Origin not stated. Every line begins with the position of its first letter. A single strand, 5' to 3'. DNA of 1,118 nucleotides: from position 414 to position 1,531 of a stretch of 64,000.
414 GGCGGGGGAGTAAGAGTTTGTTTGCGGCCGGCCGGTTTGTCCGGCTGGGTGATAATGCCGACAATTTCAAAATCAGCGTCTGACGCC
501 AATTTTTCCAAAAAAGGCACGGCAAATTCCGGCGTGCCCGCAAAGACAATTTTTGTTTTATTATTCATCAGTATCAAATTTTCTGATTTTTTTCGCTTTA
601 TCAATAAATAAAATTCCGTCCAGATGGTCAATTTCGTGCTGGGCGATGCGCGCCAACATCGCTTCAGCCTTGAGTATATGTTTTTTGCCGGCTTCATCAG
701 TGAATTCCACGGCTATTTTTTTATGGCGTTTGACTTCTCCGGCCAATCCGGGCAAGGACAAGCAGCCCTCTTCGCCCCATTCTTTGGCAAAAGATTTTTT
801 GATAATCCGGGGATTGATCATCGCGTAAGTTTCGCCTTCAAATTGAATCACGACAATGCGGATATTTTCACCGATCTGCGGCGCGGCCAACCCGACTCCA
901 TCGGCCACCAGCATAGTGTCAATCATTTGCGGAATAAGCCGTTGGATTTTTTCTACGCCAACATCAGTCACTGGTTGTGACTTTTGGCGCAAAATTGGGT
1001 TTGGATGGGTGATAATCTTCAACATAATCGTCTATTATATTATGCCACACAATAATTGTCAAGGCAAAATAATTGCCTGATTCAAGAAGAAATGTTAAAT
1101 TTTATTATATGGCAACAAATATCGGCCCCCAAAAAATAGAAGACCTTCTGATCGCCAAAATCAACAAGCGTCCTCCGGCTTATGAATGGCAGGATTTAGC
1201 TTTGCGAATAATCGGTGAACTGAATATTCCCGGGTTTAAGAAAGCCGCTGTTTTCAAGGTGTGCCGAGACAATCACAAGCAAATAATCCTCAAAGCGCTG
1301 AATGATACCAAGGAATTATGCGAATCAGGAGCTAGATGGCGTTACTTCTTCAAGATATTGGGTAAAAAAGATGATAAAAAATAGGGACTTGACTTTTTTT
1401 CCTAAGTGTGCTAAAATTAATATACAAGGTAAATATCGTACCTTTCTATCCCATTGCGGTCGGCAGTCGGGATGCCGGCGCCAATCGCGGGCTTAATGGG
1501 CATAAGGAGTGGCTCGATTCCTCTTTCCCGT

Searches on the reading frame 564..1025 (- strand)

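Call 12: search_protein_families(library=pfam, proteins=[window:564-1025:-], max_evalue=0.01)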
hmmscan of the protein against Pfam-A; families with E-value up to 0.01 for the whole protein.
window:564-1025:- (154 aa): 1 family
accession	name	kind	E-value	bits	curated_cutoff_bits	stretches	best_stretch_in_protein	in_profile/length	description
PF01327.26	Pep_deformylase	-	4.8e-54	182.6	22.8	1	1-148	1-154/156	Polypeptide deformylase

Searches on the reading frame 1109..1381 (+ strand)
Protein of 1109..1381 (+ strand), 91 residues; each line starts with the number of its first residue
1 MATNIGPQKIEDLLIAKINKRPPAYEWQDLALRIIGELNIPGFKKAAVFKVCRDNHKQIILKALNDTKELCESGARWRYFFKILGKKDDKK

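Call 12: search_protein_families(library=pfam, proteins=[window:1109-1381:+], max_evalue=0.01)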
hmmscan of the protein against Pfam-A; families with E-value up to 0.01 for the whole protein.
window:1109-1381:+ (91 aa): 0 families

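Call 13: find_related_loci(query=window:1109-1381:+, collection=genome_contigs, flank=3000)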
Query window:1109-1381:+ (91 aa) in genome_contigs; peptide patterns used: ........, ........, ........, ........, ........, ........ (x = any residue, [..] = any of these).
140 stretches matched a pattern; 58 encode a relative of the query (tblastn E <= 1e-3); 58 distinct loci.
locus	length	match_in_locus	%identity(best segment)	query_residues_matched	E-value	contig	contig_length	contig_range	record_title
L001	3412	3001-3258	83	1-86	3e-46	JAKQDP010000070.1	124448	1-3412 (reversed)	MAG: bacterium isolate USDE_maxbin.058 k141_1591668, whole genome shotgun sequence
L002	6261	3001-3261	68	1-84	1e-34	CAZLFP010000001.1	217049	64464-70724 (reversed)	MAG TPA_asm: uncultured Gammaproteobacteria bacterium isolate SRP141376_co3_30 genome assembly, contig: NODE_52_length_2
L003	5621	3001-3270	60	1-91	6e-35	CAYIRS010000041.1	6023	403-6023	MAG TPA_asm: uncultured Gammaproteobacteria bacterium isolate ERP119705_co25_105 genome assembly, contig: NODE_15916_len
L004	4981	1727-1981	60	4-84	2e-34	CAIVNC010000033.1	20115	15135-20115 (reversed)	MAG: Candidatus Buchananbacteria bacterium isolate AlinenLipids_bin-4630 genome assembly, contig: bin-4630:33/57, whole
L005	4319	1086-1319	67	10-85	5e-33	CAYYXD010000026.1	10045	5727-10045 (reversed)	MAG TPA_asm: uncultured Gammaproteobacteria bacterium isolate SRP294416_co1_713 genome assembly, contig: NODE_15019_leng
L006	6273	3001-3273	55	1-91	7e-33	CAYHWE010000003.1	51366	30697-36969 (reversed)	MAG TPA_asm: uncultured Gammaproteobacteria bacterium isolate ERP119705_co15_594 genome assembly, contig: NODE_414_lengt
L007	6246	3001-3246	63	10-90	2e-32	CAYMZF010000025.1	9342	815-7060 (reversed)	MAG TPA_asm: uncultured Gammaproteobacteria bacterium isolate SRP192927_co3_442 genome assembly, contig: NODE_19256_leng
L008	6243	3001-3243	57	8-88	3e-32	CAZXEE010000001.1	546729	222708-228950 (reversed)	MAG TPA_asm: uncultured Gammaproteobacteria bacterium isolate SRP192927_co4_30 genome assembly, contig: NODE_1_length_54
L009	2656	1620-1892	54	1-91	2e-32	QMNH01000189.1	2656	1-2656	MAG: Candidatus Falkowbacteria bacterium isolate B7_G4 B7_Guay4_scaffold_85353, whole genome shotgun sequence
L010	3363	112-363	60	4-87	1e-32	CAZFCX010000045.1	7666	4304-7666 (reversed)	MAG TPA_asm: uncultured Bdellovibrionales bacterium isolate SRP239243_co1_144 genome assembly, contig: NODE_17307_length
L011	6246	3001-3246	59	5-86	6e-32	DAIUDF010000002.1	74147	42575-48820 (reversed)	MAG TPA_asm: Candidatus Moraniibacteriota bacterium isolate CTOTU18587 NODE_304_length_74147_cov_9.407588, whole genome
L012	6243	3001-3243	59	10-90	9e-32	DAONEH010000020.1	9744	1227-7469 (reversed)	MAG TPA_asm: bacterium isolate AMR_MDS_3874 NODE_7966_length_9744_cov_6.762824, whole genome shotgun sequence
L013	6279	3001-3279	55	1-86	2e-31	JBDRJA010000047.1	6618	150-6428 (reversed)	MAG: Patescibacteria group bacterium isolate MEGAHIT-group-1.615 k141_3705374, whole genome shotgun sequence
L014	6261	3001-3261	57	1-83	2e-31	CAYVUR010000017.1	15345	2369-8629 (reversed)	MAG TPA_asm: uncultured Gammaproteobacteria bacterium isolate binchicken_co135_29 genome assembly, contig: NODE_5779_len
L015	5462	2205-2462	56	1-84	2e-31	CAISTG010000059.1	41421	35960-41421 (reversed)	MAG: Candidatus Buchananbacteria bacterium isolate MJ-time_bin-7222 genome assembly, contig: bin-7222:59/66, whole genom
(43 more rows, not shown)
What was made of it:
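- Checked: It is a conserved 91-aa gene on the + strand (1109-1384), found in 58 Patescibacteria genomes (call 13).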

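Call 80: search_protein_families(library=ncbifam, proteins=[window:1109-1381:+], max_evalue=0.01)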
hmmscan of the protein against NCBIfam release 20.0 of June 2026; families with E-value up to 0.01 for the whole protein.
window:1109-1381:+ (91 aa): 0 families
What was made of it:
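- On TIGR guide array: The neighbours have no Nop domain (calls 12, 80).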
